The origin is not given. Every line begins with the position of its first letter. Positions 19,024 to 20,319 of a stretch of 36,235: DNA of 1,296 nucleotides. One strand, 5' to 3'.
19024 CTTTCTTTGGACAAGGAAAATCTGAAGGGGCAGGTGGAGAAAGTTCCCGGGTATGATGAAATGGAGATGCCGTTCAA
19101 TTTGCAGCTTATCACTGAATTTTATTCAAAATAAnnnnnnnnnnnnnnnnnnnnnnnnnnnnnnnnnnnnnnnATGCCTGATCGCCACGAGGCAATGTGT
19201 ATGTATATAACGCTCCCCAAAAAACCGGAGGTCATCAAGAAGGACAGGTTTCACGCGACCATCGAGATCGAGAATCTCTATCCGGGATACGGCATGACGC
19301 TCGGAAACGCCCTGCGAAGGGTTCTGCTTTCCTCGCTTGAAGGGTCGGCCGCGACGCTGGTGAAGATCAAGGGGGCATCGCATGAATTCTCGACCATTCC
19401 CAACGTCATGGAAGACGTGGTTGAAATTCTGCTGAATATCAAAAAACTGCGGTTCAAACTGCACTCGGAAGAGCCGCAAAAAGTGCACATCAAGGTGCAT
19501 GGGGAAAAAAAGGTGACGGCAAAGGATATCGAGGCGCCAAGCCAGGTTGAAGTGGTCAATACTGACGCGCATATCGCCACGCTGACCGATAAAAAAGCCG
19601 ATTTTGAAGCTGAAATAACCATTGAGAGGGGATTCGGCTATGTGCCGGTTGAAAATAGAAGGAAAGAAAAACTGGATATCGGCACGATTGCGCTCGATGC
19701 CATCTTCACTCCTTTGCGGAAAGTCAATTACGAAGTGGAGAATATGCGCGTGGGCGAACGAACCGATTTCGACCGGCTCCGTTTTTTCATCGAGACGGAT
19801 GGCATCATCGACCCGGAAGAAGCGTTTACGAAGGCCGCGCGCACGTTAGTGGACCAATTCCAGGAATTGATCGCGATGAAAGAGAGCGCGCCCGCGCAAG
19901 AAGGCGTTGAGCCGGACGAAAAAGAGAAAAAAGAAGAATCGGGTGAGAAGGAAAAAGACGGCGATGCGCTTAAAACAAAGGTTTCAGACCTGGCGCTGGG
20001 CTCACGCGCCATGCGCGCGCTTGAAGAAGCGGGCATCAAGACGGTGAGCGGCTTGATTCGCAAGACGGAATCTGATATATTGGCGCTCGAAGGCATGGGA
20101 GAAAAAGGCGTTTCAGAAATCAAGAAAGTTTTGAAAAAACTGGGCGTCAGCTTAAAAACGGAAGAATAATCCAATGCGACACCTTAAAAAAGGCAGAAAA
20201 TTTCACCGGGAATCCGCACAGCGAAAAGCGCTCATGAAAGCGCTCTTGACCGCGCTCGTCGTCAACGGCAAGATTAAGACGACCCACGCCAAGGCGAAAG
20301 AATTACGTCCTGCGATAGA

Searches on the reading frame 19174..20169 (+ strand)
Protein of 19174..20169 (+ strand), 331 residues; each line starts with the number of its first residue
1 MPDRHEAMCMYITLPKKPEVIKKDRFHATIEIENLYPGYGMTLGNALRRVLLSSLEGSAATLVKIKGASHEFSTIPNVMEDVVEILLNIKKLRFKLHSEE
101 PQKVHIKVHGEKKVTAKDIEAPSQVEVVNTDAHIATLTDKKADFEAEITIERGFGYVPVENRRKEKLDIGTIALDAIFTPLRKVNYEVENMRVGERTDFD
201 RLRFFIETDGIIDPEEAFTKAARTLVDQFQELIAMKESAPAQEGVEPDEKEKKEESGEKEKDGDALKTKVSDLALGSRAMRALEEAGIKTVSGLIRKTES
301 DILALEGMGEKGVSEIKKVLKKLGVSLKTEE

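Call 10: search_protein_families(library=pfam, proteins=[window:19174-20169:+])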
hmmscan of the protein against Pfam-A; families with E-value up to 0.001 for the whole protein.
window:19174-20169:+ (331 aa): 5 families
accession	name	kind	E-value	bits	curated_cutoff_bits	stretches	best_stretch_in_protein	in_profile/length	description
PF01000.31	RNA_pol_A_bac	-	7.3e-33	113.7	33.9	1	63-179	1-119/119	RNA polymerase Rpb3/RpoA insert domain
PF01193.29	RNA_pol_L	-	4.2e-20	71.7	24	1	37-229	5-74/74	RNA polymerase Rpb3/Rpb11 dimerisation domain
PF03118.21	RNA_pol_A_CTD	-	9.9e-14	51.3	23.8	1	258-321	3-66/67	Bacterial RNA polymerase, alpha chain C terminal domain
PF13656.11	RNA_pol_L_2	-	6.9e-05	22.9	27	0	202-233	42-73/75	RNA polymerase Rpb3/Rpb11 dimerisation domain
PF14520.12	HHH_5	-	0.00027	21.8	27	1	276-322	11-57/57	Helix-hairpin-helix domain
